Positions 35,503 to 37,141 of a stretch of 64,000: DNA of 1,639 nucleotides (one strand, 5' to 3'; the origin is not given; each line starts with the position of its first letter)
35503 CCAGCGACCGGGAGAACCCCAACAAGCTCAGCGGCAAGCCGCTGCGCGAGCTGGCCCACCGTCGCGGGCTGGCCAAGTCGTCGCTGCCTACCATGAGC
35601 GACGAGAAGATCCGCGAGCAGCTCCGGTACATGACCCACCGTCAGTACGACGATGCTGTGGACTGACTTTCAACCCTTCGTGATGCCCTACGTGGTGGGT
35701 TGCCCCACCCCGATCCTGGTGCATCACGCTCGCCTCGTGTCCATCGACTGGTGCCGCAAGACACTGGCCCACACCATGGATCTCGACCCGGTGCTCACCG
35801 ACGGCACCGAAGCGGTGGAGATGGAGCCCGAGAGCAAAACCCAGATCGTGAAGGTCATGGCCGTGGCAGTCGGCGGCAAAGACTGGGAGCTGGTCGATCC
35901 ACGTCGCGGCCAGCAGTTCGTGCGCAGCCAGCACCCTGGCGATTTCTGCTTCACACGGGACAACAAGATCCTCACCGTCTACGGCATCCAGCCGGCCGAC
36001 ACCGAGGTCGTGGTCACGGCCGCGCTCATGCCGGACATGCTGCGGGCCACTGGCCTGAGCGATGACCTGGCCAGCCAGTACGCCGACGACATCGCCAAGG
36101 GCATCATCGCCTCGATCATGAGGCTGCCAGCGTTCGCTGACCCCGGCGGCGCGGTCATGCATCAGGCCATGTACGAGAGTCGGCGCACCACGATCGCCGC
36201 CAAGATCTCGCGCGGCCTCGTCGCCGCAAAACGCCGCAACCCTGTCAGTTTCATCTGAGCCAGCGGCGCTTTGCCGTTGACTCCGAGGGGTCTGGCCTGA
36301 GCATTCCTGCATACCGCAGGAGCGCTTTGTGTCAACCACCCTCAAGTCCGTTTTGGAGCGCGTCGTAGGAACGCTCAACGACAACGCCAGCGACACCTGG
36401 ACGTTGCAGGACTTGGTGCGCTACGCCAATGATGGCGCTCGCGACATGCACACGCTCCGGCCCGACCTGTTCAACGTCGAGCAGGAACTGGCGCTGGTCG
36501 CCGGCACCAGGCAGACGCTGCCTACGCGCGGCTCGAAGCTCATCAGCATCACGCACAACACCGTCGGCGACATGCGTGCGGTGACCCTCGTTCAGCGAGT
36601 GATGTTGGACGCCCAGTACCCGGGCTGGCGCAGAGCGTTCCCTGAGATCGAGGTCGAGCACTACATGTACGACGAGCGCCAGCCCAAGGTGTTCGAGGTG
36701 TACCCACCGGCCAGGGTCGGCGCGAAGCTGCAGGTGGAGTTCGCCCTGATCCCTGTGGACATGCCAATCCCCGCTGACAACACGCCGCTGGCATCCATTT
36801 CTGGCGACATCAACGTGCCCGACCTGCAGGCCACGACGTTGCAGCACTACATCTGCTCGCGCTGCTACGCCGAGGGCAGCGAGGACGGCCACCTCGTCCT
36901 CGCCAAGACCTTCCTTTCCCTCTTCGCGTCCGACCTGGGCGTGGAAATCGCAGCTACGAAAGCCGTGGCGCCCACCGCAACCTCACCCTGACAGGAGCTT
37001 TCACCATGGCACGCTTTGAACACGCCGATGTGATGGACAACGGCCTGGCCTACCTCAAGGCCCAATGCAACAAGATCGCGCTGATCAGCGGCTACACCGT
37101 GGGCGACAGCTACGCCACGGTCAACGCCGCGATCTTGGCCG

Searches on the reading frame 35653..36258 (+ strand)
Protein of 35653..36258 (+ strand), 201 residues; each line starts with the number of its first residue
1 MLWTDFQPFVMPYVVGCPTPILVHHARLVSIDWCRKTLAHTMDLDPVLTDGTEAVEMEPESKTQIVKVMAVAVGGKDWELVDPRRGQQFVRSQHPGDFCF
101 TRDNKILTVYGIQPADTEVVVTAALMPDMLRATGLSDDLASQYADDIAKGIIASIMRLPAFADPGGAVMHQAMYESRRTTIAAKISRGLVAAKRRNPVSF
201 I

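Call 10: search_protein_families(library=phrogs, proteins=[window:35653-36258:+], max_evalue=0.001)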
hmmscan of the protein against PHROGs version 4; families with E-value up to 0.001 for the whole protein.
window:35653-36258:+ (201 aa): 1 family
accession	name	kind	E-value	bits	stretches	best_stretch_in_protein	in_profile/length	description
phrog_437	-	head and packaging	7.1e-18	65.9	1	3-182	4-183/203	virion structural protein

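Call 11: search_protein_families(library=pfam, proteins=[window:35653-36258:+], max_evalue=0.001)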
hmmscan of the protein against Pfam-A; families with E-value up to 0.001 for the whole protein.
window:35653-36258:+ (201 aa): 0 families

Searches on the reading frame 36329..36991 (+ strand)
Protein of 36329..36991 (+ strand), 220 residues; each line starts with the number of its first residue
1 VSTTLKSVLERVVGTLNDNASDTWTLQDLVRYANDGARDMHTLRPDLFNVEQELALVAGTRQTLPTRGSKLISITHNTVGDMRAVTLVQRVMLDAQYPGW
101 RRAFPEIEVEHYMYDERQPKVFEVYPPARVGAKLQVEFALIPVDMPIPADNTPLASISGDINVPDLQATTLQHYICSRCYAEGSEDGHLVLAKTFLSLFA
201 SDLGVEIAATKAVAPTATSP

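Call 10: search_protein_families(library=phrogs, proteins=[window:36329-36991:+], max_evalue=0.001)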
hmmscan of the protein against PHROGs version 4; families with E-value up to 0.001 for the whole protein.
window:36329-36991:+ (220 aa): 1 family
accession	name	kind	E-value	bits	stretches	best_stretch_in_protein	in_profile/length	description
phrog_399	-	head and packaging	6e-42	144.7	1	3-218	2-212/220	structural protein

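Call 11: search_protein_families(library=pfam, proteins=[window:36329-36991:+], max_evalue=0.001)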
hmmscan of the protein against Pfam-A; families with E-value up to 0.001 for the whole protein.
window:36329-36991:+ (220 aa): 1 family
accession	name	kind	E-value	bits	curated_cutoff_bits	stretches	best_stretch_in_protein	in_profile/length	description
PF24175.2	SU10_adaptor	-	1.5e-22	81.5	27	1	3-206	1-181/194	SU10 adaptor protein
